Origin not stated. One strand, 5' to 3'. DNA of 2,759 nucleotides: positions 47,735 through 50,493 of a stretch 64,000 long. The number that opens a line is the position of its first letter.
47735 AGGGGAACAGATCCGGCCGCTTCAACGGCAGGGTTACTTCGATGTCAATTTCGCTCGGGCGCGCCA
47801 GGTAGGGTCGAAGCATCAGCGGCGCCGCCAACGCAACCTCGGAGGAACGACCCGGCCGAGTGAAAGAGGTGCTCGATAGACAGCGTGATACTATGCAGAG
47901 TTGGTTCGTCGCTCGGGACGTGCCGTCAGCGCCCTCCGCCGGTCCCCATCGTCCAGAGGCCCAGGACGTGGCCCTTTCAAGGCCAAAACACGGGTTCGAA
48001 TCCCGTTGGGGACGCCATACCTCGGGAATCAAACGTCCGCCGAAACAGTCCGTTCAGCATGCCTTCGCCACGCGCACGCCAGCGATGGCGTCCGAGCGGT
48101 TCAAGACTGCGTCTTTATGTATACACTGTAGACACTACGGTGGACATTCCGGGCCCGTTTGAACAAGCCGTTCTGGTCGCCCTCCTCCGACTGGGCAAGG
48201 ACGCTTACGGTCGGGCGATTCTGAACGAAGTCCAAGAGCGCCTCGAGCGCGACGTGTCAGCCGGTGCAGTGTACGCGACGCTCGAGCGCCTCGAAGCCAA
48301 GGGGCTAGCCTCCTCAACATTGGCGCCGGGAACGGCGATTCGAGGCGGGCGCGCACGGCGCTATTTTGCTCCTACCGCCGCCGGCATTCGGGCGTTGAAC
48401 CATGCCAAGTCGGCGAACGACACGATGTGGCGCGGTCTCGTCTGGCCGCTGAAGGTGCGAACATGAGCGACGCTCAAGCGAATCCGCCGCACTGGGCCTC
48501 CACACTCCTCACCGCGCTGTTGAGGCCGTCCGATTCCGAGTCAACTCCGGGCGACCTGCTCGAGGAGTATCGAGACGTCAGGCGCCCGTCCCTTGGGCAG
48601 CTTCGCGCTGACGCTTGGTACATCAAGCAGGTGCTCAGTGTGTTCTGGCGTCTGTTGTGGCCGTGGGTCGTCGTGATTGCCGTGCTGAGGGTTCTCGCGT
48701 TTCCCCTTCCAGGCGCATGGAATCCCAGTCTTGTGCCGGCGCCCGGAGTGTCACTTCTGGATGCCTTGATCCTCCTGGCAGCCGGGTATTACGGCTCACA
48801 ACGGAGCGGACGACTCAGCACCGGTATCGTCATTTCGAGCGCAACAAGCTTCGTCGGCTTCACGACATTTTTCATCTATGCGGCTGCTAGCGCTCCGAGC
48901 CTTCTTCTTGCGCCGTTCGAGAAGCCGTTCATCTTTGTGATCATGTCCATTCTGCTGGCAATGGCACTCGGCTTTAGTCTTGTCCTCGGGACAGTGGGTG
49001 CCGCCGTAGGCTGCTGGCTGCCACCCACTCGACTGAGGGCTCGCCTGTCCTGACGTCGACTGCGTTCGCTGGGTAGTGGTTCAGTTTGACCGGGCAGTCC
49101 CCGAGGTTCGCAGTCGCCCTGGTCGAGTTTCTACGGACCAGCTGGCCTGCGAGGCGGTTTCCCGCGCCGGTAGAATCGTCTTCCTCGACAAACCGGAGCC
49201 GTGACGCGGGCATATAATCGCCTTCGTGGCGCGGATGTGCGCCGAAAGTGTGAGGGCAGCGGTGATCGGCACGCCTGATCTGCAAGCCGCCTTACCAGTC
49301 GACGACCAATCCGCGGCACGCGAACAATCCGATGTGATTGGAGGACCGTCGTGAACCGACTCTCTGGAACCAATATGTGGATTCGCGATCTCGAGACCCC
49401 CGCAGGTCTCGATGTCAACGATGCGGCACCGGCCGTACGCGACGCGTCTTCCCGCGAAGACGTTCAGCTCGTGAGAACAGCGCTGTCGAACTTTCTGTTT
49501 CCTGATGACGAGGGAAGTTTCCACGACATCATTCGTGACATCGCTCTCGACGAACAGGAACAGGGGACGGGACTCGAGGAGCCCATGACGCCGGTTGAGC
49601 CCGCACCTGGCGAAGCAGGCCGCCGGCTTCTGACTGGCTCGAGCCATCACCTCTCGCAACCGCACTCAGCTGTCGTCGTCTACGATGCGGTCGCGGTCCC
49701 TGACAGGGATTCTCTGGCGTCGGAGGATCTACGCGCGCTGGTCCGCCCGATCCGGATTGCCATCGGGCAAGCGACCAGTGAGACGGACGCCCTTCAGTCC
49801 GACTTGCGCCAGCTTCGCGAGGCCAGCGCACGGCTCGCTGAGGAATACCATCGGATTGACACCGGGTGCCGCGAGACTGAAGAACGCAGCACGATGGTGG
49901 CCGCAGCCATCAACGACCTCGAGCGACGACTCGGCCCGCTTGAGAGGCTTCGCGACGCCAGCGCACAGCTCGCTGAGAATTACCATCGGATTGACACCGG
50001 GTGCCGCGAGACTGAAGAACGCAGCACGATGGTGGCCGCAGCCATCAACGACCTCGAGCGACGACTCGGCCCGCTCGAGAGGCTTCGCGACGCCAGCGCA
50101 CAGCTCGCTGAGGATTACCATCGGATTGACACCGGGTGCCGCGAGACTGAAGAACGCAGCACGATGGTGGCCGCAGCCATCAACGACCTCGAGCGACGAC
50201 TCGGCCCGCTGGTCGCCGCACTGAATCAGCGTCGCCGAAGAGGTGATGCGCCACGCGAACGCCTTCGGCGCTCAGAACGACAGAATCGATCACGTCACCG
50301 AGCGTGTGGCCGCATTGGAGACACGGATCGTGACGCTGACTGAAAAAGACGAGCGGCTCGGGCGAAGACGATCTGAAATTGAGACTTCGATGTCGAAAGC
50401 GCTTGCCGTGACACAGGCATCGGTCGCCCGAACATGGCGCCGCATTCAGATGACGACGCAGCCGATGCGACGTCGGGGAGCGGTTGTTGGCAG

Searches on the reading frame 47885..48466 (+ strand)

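Call 81: search_protein_families(library=pfam, proteins=[window:47885-48466:+], max_evalue=0.01)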
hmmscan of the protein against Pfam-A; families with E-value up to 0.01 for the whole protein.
window:47885-48466:+ (193 aa): 1 family
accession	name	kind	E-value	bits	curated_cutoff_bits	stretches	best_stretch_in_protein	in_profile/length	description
PF03551.20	PadR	-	3.3e-10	40.3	27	1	100-172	4-74/75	Transcriptional regulator PadR-like family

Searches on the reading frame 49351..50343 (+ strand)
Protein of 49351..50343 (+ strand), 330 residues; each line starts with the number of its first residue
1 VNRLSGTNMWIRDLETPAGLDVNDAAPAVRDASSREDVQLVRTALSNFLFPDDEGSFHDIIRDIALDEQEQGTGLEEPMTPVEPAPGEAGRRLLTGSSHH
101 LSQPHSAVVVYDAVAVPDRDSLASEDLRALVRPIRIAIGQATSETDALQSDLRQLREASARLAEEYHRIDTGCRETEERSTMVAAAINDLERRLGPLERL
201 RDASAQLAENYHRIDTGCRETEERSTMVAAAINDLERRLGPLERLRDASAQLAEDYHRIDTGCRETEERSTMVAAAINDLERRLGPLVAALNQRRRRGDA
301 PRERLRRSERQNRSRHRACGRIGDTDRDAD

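Call 81: search_protein_families(library=pfam, proteins=[window:49351-50343:+], max_evalue=0.01)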
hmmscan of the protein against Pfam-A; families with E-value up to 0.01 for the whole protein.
window:49351-50343:+ (330 aa): 11 families
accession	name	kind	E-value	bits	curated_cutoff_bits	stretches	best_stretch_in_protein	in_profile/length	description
PF14662.11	KASH_CCD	-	3.9e-05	24.1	43.3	1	144-237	2-95/191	Coiled-coil region of CCDC155 or KASH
PF15209.11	IL31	-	0.00058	20.1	27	0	146-178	12-44/132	Interleukin 31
PF07363.16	DUF1484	-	0.00079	20.2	21.2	0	197-234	9-47/105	Protein of unknown function (DUF1484)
PF24539.1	DUF7600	-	0.00091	19.1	27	0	148-188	10-50/169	Domain of unknown function (DUF7600)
PF06009.19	Laminin_II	-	0.0013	19.2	33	0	144-214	25-95/138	Laminin Domain II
PF04325.18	DUF465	-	0.0016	18.9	25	0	160-190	2-33/48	Protein of unknown function (DUF465)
PF16519.10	TRPM_tetra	-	0.0026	18.3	26.6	0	175-202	20-47/56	Tetramerisation domain of TRPM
PF07889.17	DUF1664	-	0.003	18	34.6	0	140-198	63-121/124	Protein of unknown function (DUF1664)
PF08654.15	DASH_Dad2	-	0.0062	17.4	26.9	0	187-232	4-49/99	DASH complex subunit Dad2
PF05266.19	DUF724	-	0.0073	16.6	38.4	0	150-225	95-167/188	Protein of unknown function (DUF724)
PF21712.3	RASSF8-10_RA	-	0.0095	16.4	27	0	218-247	32-61/79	Ras association domain-containing protein 8/10, RA domain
